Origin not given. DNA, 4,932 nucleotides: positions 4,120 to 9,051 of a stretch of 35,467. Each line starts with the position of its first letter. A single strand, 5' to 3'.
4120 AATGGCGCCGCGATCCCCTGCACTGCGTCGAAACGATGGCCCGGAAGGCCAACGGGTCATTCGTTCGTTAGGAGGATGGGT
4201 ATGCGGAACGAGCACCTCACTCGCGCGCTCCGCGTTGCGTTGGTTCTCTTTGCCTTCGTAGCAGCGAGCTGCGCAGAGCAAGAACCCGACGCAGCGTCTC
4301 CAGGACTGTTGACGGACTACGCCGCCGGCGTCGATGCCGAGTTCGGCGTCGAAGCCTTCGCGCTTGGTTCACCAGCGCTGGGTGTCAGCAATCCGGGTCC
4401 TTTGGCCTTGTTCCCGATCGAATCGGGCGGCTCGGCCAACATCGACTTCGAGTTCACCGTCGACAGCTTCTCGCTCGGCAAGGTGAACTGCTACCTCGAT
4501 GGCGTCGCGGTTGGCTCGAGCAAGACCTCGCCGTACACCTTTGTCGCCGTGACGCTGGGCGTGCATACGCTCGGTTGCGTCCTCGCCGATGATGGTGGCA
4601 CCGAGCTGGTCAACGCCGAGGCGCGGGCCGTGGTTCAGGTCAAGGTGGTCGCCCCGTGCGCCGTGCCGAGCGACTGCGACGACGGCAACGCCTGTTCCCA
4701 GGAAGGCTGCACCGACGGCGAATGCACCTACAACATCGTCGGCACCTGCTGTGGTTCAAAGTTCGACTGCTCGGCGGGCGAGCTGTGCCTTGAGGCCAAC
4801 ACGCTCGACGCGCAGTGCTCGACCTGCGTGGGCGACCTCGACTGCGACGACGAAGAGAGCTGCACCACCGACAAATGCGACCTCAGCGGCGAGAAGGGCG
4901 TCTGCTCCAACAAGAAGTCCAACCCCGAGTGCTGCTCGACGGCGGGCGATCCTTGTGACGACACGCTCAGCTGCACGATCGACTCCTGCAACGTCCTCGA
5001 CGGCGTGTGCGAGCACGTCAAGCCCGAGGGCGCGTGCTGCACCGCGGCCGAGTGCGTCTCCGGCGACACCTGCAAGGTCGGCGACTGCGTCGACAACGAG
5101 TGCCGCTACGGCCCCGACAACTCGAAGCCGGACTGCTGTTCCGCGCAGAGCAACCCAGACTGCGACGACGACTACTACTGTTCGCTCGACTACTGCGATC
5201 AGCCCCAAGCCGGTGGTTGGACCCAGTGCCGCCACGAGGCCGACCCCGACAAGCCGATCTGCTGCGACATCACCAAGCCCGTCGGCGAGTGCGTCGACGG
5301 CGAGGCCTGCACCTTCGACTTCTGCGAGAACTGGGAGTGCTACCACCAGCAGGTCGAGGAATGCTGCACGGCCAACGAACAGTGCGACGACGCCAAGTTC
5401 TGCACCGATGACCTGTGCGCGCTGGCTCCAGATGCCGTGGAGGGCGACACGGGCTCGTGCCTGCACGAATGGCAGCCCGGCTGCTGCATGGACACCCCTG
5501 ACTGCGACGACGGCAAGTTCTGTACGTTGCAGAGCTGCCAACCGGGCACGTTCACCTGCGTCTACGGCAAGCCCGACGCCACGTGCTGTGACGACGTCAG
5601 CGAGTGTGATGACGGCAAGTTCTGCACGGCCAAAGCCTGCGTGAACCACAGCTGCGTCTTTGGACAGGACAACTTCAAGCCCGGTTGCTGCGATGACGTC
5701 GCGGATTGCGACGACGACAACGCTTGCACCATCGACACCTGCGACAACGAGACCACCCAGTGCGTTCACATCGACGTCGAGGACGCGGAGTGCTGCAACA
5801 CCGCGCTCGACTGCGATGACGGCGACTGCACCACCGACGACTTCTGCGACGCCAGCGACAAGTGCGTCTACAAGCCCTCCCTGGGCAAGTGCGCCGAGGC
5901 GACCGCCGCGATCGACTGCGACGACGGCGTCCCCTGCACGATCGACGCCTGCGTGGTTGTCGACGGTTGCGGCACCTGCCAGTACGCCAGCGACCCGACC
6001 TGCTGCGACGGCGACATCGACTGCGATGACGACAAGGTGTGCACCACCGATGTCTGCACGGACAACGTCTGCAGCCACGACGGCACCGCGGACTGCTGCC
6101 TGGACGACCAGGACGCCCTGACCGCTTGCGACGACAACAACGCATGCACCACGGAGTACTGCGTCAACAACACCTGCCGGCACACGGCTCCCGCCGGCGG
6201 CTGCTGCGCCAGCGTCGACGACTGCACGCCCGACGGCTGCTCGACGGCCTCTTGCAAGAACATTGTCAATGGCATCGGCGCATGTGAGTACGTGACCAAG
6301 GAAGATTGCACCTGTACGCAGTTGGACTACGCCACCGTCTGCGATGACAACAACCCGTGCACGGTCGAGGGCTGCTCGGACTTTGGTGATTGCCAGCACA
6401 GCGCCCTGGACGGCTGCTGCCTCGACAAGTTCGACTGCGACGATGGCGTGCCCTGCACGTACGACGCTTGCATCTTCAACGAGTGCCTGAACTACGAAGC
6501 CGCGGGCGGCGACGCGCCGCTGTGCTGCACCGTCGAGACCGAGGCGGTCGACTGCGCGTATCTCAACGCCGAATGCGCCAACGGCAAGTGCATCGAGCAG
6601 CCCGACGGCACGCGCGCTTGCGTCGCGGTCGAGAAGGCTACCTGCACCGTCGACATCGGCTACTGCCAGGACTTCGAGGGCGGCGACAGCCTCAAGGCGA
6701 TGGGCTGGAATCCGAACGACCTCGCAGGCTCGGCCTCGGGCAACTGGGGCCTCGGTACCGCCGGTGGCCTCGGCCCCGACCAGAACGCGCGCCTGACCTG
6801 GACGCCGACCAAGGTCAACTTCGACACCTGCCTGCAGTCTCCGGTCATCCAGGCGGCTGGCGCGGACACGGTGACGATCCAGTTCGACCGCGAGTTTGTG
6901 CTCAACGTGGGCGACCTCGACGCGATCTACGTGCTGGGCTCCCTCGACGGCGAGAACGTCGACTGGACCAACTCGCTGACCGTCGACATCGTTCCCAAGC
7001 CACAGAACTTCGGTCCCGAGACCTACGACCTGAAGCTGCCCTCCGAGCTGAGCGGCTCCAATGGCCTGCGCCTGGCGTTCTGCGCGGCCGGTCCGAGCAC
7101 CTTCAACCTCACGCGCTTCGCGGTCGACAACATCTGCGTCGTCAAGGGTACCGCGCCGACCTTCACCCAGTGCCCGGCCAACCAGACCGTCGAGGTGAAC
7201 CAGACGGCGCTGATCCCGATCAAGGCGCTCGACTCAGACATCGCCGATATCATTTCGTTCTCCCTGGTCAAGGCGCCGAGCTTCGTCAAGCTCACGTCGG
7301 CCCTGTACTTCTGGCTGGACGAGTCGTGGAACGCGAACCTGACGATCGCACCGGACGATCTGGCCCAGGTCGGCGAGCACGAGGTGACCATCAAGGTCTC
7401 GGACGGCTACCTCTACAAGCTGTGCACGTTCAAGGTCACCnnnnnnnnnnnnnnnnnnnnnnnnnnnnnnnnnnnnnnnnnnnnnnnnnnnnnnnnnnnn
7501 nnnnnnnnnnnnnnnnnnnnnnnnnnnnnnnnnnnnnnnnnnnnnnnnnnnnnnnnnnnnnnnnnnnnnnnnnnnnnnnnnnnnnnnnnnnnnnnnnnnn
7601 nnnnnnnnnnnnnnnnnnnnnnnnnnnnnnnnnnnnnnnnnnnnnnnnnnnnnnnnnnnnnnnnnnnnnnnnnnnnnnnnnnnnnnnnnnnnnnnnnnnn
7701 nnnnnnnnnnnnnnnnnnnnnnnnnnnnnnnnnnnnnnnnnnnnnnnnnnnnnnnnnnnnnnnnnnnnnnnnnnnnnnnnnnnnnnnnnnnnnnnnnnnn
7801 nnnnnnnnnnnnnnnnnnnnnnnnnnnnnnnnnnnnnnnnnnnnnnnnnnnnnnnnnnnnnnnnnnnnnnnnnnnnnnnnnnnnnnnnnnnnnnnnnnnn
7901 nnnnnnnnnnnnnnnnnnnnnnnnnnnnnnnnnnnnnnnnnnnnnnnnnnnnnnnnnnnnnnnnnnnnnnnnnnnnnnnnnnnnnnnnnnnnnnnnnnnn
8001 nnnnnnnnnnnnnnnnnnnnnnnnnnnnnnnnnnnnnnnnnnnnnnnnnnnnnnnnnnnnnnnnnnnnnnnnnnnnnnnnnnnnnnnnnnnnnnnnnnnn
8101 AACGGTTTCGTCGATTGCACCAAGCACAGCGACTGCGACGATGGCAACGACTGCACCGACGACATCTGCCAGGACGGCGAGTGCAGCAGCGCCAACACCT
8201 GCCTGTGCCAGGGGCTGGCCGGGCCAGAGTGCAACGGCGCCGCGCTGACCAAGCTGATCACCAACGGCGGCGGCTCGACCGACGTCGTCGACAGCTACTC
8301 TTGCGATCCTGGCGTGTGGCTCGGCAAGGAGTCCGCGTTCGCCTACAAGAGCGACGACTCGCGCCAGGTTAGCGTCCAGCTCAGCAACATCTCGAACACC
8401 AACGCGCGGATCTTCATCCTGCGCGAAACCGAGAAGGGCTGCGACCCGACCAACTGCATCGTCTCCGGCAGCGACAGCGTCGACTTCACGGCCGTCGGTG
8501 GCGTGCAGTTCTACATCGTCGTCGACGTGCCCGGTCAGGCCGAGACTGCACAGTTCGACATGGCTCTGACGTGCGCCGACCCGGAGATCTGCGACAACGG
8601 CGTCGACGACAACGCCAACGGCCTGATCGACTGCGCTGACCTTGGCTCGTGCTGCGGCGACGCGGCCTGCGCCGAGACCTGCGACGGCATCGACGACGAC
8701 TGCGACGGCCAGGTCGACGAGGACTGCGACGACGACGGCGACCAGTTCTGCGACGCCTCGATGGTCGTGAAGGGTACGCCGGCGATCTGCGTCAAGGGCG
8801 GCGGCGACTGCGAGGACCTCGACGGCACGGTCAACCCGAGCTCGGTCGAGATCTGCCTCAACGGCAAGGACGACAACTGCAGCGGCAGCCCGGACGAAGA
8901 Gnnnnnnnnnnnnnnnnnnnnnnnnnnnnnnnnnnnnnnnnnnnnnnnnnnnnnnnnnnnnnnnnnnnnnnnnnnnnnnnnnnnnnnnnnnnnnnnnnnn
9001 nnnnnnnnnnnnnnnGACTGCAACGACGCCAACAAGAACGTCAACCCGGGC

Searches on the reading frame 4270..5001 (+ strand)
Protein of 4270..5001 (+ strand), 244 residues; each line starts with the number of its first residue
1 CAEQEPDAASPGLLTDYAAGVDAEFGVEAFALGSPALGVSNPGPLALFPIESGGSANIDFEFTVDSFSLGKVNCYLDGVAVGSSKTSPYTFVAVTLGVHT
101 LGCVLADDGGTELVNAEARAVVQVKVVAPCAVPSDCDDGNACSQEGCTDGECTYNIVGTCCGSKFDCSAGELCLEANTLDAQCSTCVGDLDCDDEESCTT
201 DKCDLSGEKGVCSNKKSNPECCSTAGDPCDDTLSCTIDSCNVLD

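Call 65: search_protein_families(library=pfam, proteins=[window:4270-5001:+], max_evalue=10)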
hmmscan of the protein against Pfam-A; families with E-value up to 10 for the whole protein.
window:4270-5001:+ (244 aa): 1 family
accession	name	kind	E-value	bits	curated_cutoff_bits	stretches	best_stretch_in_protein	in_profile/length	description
PF17957.7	Big_7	-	0.0011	20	24.1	1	51-100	15-67/70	Bacterial Ig domain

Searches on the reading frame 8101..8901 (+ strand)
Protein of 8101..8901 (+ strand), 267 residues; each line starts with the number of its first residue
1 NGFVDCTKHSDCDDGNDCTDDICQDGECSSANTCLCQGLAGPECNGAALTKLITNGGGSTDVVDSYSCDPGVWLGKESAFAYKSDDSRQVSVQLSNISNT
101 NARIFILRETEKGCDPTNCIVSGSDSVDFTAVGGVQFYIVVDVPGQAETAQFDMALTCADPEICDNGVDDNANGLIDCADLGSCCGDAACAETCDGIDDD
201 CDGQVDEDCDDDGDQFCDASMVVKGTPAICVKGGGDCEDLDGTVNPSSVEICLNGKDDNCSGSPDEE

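Call 65: search_protein_families(library=pfam, proteins=[window:8101-8901:+], max_evalue=10)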
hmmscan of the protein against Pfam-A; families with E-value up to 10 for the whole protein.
window:8101-8901:+ (267 aa): 2 families
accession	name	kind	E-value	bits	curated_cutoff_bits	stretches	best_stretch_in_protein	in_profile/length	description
PF11617.13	Cu-binding_MopE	-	6.1e-10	39.6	27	2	236-266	1-30/30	Putative metal-binding motif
PF18246.6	OST_IS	-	0.35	11.4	25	0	213-240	45-72/91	Oligosaccharyltransferase Insert domain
